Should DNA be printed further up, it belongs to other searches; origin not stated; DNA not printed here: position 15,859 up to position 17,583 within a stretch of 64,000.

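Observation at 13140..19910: Candidate polyprenyl-phosphate pentose/furanose glycosylation operon (GT2 - GtrB/ArnC-like GT2 - YbhN flippase-like - UGM-like mutase - UXS-like decarboxylase - ArnT-like GT-C)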

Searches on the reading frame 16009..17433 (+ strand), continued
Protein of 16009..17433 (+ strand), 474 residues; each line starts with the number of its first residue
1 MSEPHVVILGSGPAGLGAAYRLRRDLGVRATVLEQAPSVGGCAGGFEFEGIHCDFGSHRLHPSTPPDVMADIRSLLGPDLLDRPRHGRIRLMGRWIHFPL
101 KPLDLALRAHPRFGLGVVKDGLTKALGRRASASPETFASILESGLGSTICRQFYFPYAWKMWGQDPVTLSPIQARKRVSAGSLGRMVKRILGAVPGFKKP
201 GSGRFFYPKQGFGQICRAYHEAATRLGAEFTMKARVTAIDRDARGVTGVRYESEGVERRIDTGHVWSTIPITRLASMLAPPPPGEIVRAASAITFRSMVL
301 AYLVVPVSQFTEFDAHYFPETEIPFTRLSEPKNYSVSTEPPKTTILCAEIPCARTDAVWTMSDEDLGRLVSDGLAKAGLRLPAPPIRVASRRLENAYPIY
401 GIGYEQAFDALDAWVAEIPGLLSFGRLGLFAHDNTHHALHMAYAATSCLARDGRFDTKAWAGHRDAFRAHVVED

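Call 31: search_protein_representatives(protein=window:16009-17430:+)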
Query: 474 residues. Proteins with E-value up to 0.001 (for the whole library): 5399; up to 1e-10: 2915; up to 1e-30: 948. The best 150 are listed.
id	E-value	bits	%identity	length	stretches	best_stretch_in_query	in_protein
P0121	7.1e-159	546.0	53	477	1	2-474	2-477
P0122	5.6e-134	463.9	50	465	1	3-474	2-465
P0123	3.3e-127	441.5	47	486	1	5-474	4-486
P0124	1.6e-124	432.6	44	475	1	3-474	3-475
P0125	9.0e-123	426.9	49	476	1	5-474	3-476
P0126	1.1e-115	403.6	43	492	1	6-471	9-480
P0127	4.5e-114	398.2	47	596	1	69-466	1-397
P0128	2.3e-113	395.9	45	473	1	3-474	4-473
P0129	6.1e-113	394.5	46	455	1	6-474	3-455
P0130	3.0e-112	392.2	47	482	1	3-474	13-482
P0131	1.7e-111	389.7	45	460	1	5-474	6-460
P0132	2.7e-111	389.1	44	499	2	127-474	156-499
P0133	2.5e-110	385.9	44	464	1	4-474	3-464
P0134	6.6e-110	384.5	43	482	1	5-471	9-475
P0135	7.7e-110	384.3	43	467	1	2-474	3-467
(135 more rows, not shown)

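Call 38: search_solved_structures(query=A1, max_evalue=0.001, show_alignments=2)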
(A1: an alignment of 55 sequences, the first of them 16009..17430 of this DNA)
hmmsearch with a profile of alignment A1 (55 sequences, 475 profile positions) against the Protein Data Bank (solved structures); distinct sequences matched with E-value up to 0.001: 116 (the best 60 are shown).
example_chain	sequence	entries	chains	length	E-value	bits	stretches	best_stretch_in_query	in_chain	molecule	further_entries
4dsg_A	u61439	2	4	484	1.2e-22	83.5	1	3-358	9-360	UDP-galactopyranose mutase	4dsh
4u8i_A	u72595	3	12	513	1.4e-20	76.7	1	5-347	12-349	UDP-galactopyranose mutase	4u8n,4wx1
4u8l_A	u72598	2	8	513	1.4e-20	76.7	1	5-347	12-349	UDP-galactopyranose mutase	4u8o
3ute_A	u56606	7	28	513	1.9e-20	76.3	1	5-347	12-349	UDP-galactopyranose mutase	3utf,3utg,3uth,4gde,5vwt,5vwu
4u8k_A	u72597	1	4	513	3.2e-20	75.6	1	5-347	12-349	UDP-galactopyranose mutase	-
3uka_A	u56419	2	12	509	3.6e-20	75.4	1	5-345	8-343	UDP-galactopyranose mutase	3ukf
3ukl_A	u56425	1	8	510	3.6e-20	75.4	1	5-345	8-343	UDP-galactopyranose mutase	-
3ukh_A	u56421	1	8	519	3.8e-20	75.3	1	5-345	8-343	UDP-galactopyranose mutase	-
4u8j_A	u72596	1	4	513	1.2e-19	73.7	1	5-347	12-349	UDP-galactopyranose mutase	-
3ukq_A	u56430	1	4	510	1.7e-19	73.2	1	5-345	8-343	UDP-galactopyranose mutase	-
3ukk_A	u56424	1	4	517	1.8e-19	73.1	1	5-345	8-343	UDP-galactopyranose mutase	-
4u8m_A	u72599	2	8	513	4.4e-19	71.8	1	5-347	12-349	UDP-galactopyranose mutase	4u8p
3ukp_A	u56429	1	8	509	4.8e-19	71.7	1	5-344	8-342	UDP-galactopyranose mutase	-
5hhf_A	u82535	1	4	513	4.8e-19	71.7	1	5-347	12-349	UDP-galactopyranose mutase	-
4rep_A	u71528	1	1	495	1.4e-11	47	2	202-317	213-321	Gamma-carotene desaturase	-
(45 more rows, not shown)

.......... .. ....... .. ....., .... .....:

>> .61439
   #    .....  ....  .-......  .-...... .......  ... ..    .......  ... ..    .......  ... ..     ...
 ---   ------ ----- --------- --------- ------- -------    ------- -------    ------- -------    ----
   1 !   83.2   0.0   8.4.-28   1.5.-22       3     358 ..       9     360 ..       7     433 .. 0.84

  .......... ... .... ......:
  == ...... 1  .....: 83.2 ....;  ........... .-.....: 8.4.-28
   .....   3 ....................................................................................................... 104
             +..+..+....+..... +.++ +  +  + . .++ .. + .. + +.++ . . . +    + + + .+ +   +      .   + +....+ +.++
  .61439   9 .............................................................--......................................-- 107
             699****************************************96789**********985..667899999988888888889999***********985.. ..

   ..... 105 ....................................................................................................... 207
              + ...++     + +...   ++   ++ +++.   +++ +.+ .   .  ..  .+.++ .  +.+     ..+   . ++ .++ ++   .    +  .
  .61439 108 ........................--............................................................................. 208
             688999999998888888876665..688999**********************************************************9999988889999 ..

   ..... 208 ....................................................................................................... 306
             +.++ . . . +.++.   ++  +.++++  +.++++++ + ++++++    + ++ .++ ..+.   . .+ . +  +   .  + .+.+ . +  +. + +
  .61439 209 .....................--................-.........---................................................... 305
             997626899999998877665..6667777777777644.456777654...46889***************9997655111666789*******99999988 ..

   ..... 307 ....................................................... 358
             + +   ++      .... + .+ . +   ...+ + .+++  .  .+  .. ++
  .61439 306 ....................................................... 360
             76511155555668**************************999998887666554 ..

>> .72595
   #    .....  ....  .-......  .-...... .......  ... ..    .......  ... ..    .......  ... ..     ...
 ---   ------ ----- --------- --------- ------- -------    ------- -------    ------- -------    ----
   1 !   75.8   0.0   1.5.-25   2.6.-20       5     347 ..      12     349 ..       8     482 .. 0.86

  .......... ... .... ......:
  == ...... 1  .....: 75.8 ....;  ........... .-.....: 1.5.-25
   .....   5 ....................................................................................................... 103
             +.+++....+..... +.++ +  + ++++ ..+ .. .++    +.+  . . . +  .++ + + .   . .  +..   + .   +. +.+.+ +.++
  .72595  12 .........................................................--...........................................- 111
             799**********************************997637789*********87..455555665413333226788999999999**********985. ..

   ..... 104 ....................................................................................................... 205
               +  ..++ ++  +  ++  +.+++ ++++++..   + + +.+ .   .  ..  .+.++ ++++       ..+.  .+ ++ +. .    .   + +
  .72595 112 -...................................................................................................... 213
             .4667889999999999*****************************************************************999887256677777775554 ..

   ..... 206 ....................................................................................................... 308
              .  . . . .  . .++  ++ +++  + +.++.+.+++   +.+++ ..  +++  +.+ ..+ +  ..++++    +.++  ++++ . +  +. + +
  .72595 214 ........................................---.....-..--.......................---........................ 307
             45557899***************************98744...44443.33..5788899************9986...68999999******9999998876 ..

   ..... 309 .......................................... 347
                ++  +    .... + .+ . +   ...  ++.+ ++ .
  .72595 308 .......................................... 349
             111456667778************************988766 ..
